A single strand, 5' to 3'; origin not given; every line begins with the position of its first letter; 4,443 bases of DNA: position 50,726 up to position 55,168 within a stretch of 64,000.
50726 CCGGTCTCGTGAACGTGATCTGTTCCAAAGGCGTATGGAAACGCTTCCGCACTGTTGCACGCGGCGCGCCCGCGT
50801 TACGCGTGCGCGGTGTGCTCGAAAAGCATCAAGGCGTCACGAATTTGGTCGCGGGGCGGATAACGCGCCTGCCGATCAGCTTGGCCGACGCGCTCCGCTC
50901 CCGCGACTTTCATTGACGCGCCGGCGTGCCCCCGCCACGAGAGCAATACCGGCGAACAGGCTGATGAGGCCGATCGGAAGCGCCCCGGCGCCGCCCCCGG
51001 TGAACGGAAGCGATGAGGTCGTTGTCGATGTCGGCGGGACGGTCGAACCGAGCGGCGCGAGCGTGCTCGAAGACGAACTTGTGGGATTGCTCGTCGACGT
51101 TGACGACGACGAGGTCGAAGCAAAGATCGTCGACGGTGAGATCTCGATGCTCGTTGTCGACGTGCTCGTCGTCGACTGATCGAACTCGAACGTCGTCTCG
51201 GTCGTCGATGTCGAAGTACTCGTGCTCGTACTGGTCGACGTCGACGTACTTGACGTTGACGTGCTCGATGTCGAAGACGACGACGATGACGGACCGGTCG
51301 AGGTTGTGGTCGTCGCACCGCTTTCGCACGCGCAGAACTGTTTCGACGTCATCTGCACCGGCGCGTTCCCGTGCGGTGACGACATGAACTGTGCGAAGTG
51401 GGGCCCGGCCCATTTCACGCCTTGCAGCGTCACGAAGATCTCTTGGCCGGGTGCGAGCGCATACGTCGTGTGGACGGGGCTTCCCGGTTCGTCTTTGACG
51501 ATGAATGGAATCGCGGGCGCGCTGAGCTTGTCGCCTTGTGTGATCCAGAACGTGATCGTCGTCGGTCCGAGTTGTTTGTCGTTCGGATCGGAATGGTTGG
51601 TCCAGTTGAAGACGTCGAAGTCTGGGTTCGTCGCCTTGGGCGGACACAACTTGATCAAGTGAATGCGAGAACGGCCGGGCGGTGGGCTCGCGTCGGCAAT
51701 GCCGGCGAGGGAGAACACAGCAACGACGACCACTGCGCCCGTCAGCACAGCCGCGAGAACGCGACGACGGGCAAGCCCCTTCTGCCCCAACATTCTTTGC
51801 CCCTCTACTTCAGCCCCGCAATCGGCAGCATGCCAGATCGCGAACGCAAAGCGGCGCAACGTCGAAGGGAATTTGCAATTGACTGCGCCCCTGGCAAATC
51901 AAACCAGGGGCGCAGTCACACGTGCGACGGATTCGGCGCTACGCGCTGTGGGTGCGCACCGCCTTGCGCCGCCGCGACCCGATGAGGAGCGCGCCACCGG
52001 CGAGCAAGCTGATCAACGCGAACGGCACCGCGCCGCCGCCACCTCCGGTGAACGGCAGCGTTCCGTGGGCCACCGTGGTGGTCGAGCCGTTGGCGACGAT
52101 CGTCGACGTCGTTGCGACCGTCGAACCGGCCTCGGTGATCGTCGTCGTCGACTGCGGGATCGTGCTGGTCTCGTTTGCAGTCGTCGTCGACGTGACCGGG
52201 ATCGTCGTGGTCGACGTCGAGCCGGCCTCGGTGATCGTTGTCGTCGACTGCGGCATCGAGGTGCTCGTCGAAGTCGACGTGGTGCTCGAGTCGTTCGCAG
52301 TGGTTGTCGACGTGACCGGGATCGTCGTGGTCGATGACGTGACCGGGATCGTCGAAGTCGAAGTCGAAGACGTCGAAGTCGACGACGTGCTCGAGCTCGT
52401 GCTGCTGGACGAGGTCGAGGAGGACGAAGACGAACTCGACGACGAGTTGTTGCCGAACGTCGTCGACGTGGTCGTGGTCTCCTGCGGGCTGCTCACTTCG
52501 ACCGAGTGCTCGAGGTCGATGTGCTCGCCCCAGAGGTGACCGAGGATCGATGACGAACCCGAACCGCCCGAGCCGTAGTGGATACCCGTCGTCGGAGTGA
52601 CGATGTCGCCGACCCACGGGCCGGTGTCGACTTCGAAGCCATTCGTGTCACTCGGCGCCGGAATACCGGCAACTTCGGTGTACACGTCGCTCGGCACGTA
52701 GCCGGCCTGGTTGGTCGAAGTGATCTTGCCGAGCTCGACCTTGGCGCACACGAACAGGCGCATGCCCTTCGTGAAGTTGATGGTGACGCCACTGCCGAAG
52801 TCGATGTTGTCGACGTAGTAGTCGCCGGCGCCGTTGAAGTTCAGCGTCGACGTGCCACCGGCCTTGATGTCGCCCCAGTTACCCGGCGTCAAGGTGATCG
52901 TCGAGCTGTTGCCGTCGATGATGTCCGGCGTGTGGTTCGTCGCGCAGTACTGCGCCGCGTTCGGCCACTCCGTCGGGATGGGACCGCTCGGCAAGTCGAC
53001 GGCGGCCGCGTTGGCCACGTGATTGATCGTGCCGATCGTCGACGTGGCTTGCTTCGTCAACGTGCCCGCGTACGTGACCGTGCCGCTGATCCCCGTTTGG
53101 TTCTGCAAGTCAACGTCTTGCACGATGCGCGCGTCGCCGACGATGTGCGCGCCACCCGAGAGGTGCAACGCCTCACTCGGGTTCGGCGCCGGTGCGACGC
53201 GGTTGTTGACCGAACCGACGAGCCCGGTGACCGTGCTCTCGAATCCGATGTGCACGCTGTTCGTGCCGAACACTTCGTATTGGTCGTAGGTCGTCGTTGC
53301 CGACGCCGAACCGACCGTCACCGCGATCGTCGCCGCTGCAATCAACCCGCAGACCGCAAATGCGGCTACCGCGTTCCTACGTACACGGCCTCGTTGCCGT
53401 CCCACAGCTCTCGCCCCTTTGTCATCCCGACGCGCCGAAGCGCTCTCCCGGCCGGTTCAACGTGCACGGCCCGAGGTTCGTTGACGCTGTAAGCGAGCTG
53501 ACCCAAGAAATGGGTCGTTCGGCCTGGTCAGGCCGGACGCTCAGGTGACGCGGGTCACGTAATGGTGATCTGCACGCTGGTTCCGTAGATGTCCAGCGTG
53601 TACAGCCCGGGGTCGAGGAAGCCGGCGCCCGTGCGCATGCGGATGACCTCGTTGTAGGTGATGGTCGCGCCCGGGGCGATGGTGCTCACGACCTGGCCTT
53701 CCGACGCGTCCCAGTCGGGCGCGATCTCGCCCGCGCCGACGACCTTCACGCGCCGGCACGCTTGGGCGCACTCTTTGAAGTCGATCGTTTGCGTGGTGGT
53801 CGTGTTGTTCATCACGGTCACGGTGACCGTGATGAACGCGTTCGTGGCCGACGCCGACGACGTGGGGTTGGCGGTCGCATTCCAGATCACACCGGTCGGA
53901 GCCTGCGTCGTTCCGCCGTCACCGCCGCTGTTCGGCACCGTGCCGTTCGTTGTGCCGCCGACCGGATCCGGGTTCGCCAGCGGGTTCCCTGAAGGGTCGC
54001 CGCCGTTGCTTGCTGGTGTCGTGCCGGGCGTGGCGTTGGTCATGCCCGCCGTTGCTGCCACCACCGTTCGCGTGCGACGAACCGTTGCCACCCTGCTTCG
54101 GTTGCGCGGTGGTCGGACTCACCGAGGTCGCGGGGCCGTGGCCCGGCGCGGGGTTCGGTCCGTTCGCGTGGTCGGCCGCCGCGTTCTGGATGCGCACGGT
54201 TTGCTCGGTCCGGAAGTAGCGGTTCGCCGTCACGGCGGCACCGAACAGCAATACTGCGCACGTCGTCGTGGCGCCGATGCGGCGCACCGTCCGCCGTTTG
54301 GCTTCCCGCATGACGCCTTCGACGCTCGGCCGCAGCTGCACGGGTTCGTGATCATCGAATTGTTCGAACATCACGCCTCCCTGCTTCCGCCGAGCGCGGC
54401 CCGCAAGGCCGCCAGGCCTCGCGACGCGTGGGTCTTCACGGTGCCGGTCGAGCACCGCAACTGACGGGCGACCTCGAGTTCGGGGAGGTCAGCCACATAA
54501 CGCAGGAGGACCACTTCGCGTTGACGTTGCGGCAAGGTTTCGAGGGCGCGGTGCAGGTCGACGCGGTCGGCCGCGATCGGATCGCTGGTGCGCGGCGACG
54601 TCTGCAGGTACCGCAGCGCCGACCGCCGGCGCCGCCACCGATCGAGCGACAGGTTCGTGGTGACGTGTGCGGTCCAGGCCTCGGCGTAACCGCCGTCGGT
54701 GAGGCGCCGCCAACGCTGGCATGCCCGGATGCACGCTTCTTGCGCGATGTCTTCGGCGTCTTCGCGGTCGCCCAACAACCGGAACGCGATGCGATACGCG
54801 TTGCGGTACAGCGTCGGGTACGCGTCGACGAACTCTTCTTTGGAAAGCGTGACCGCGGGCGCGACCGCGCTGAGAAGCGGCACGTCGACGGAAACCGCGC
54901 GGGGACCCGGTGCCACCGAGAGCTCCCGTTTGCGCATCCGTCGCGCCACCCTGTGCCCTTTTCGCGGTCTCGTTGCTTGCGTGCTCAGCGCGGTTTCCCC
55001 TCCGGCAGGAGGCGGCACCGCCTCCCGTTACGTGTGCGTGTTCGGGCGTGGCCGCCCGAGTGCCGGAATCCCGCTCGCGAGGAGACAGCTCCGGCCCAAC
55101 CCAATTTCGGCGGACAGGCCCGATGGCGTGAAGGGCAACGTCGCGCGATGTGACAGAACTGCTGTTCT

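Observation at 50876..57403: Surface-protein locus: duplicated two-gene module flanking an ECF sigma/anti-sigma pair; one copy has LPFTG anchors, the other ends in ETTFTF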

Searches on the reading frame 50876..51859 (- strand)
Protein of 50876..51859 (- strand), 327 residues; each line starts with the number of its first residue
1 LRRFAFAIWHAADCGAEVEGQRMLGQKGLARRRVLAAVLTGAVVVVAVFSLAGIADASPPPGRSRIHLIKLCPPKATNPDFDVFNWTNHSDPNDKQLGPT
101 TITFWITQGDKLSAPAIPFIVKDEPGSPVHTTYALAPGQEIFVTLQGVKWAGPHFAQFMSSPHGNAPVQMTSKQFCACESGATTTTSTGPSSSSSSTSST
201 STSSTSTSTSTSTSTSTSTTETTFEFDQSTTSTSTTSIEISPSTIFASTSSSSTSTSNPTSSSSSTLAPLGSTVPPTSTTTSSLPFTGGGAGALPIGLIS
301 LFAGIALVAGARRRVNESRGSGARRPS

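Call 4: search_protein_families(library=pfam, proteins=[window:50876-51859:-], max_evalue=1)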
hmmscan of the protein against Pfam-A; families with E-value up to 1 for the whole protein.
window:50876-51859:- (327 aa): 1 family
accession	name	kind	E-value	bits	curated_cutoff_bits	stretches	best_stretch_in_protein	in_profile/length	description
PF10428.14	SOG2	-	0.88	9.4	26.9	0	183-268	219-327/475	RAM signalling pathway protein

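Call 26: search_protein_families(library=ncbifam, proteins=[window:50876-51793:-], max_evalue=1)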
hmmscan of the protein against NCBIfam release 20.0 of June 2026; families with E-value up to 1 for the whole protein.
window:50876-51793:- (305 aa): 0 families

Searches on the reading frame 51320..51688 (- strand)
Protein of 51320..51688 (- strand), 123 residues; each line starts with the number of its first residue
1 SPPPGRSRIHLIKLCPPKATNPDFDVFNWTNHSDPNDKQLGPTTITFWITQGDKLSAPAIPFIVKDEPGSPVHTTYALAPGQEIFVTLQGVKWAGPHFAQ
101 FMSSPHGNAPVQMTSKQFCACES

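Call 96: search_solved_structures(query=window:51320-51688:-, max_evalue=1)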
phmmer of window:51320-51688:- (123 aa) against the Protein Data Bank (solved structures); distinct sequences matched with E-value up to 1: 3.
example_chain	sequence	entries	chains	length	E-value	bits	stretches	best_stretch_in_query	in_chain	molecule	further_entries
3p6i_A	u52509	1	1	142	0.31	14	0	76-116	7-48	de novo designed beta-trefoil architecture with symmetric primary structure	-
9iho_S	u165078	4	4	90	0.56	13.2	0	54-91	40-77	NI8M (B8) subunit of mitochondrial NADH:ubiquinone oxidoreductase (Complex I)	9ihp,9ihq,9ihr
3we5_A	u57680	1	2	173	0.96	12.4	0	34-94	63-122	Ubiquitin conjugating enzyme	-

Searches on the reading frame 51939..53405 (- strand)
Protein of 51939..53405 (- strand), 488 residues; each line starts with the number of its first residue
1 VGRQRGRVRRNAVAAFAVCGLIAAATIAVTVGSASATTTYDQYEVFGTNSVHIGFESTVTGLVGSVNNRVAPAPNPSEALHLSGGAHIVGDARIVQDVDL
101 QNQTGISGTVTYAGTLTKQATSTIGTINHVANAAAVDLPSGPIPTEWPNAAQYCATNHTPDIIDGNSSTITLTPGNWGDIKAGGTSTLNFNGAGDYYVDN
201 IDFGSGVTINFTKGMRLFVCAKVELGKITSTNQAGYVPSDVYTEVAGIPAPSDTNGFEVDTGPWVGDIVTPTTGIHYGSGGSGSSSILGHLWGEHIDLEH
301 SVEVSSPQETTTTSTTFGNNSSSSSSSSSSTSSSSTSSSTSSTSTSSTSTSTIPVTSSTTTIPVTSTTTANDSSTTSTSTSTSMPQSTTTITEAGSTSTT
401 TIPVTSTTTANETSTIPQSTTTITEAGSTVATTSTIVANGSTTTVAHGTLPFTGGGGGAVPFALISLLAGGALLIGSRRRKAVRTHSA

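Call 4: search_protein_families(library=pfam, proteins=[window:51939-53405:-], max_evalue=1)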
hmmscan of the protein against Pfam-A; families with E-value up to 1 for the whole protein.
window:51939-53405:- (488 aa): 0 families

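Call 26: search_protein_families(library=ncbifam, proteins=[window:51939-53405:-], max_evalue=1)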
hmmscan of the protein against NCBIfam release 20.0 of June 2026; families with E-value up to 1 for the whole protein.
window:51939-53405:- (488 aa): 1 family
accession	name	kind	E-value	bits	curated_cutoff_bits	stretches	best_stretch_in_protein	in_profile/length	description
TIGR01167.1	LPXTG_anchor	domain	0.21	12.3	15.9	0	450-481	2-33/34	LPXTG cell wall anchor domain-containing protein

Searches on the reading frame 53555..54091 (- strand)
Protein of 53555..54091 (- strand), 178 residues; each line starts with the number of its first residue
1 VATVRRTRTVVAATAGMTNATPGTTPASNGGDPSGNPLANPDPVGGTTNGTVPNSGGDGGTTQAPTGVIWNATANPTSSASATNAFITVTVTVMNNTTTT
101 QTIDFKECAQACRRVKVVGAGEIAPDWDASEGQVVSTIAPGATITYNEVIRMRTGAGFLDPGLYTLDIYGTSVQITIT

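Call 4: search_protein_families(library=pfam, proteins=[window:53555-54091:-], max_evalue=1)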
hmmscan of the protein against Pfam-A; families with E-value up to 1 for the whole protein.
window:53555-54091:- (178 aa): 2 families
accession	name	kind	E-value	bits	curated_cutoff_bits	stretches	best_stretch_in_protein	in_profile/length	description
PF12690.13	BsuPI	-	0.0018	18.6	22.9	1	81-169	8-95/101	Intracellular proteinase inhibitor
PF11611.13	DUF4352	-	0.0088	16.8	25.9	1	74-144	25-93/122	Domain of unknown function (DUF4352)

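Call 26: search_protein_families(library=ncbifam, proteins=[window:53555-54091:-], max_evalue=1)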
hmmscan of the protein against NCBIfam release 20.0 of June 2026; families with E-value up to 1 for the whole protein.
window:53555-54091:- (178 aa): 0 families

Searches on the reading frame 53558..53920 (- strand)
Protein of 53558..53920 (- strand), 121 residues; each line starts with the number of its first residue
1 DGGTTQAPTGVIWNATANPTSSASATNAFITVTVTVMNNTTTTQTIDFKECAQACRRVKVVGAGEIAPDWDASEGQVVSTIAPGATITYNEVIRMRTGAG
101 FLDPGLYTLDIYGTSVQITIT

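Call 97: search_solved_structures(query=window:53558-53920:-, max_evalue=1)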
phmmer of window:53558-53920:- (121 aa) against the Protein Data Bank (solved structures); distinct sequences matched with E-value up to 1: 2.
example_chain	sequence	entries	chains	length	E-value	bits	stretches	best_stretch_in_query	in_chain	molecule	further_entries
2rp3_A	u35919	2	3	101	0.49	13.6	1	14-80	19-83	Cyanovirin-N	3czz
3lhc_A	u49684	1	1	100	0.84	12.8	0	50-80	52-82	Cyanovirin-N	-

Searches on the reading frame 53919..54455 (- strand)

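Call 4: search_protein_families(library=pfam, proteins=[window:53919-54455:-], max_evalue=1)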
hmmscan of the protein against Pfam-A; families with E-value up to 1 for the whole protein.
window:53919-54455:- (178 aa): 1 family
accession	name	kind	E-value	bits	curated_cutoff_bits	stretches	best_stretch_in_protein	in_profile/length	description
PF19590.4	TrbL_3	-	0.44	9.8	23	1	52-142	276-358/379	TrbL/VirB6 plasmid conjugal transfer like protein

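Call 26: search_protein_families(library=ncbifam, proteins=[window:53919-54371:-], max_evalue=1)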
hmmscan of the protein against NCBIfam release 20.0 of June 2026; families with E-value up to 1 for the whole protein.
window:53919-54371:- (150 aa): 0 families

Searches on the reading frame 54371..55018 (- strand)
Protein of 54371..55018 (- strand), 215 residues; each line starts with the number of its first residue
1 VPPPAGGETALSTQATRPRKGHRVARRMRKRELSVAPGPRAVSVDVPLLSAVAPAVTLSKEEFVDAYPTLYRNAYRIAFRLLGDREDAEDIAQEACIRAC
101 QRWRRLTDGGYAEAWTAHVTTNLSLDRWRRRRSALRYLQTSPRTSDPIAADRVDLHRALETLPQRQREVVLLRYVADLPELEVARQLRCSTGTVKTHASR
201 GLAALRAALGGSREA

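Call 4: search_protein_families(library=pfam, proteins=[window:54371-55018:-], max_evalue=1)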
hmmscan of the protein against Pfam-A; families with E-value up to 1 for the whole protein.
window:54371-55018:- (215 aa): 7 families
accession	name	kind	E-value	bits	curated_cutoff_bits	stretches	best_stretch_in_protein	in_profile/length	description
PF08281.18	Sigma70_r4_2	-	1.4e-16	60.3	25.7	1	153-205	2-54/54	Sigma-70, region 4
PF04542.20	Sigma70_r2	-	2.7e-14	53.2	24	1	70-132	5-69/71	Sigma-70 region 2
PF04545.22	Sigma70_r4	-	7e-12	45.1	24.1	1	158-207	1-50/50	Sigma-70, region 4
PF00196.25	GerE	-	0.00012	22.1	23.5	1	162-201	3-41/57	Bacterial regulatory proteins, luxR family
PF07638.17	Sigma70_ECF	-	0.0058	17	21.1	1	93-196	54-170/185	ECF sigma factor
PF06322.17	Phage_NinH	-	0.15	12.5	29.8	1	182-196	21-35/60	Phage NinH protein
PF13384.12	HTH_23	-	0.29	11.5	24.6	1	165-195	5-35/50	Homeodomain-like domain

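Call 26: search_protein_families(library=ncbifam, proteins=[window:54371-55018:-], max_evalue=1)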
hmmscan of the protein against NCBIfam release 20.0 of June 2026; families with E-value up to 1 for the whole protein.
window:54371-55018:- (215 aa): 96 families (the best 25 are shown)
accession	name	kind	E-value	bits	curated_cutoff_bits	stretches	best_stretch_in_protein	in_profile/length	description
TIGR02983.1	SigE-fam_strep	subfamily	5.4e-40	136.9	141.55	1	59-210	4-159/162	SigE family RNA polymerase sigma factor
TIGR02937.1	sigma70-ECF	superfamily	1.4e-22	80.1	42.9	1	67-209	7-165/165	sigma-70 family RNA polymerase sigma factor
NF007223.0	PRK09641.1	equivalog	1e-21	77.7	209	1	70-209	26-184/187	RNA polymerase sigma factor SigW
NF058625.1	sigma_PG0214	equivalog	1.1e-21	77.3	130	1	59-208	2-160/170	GFO_1088 family ECF-type sigma factor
NF009176.0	PRK12524.1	equivalog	5.7e-21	75.2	264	1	72-214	37-189/196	RNA polymerase sigma factor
NF004113.0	PRK05602.1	equivalog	2.4e-20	73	208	1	33-212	20-204/211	RNA polymerase sigma factor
NF053879.1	RNAPolSigSigVBac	equivalog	1.6e-19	70.2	190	1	62-209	5-155/160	RNA polymerase sigma factor SigV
TIGR02954.1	Sig70_famx3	hypoth_equivalog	2.2e-19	69.8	188.5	1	53-209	8-167/170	RNA polymerase sigma-70 factor, TIGR02954 family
TIGR02948.1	SigW_bacill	equivalog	3.6e-19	69.6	243.1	2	70-138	26-94/187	RNA polymerase sigma factor SigW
TIGR02985.1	Sig70_bacteroi1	subfamily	8.1e-19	68.4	126.4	1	62-209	2-162/162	RNA polymerase sigma-70 factor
NF009172.0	PRK12519.1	subfamily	2.7e-18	66.2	222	1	74-212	42-192/194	RNA polymerase sigma factor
NF007229.0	PRK09647.1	equivalog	3.9e-18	65.6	265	1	73-210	56-203/220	RNA polymerase sigma factor SigE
NF006550.0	PRK09047.1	equivalog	8.2e-18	64.5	173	2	154-210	132-188/194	RNA polymerase sigma factor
NF007227.0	PRK09645.1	subfamily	5.2e-16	59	202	1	74-210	26-171/177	sigma-70 family RNA polymerase sigma factor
NF007225.0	PRK09643.1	equivalog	1.7e-14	54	190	1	72-211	38-184/204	RNA polymerase sigma factor SigM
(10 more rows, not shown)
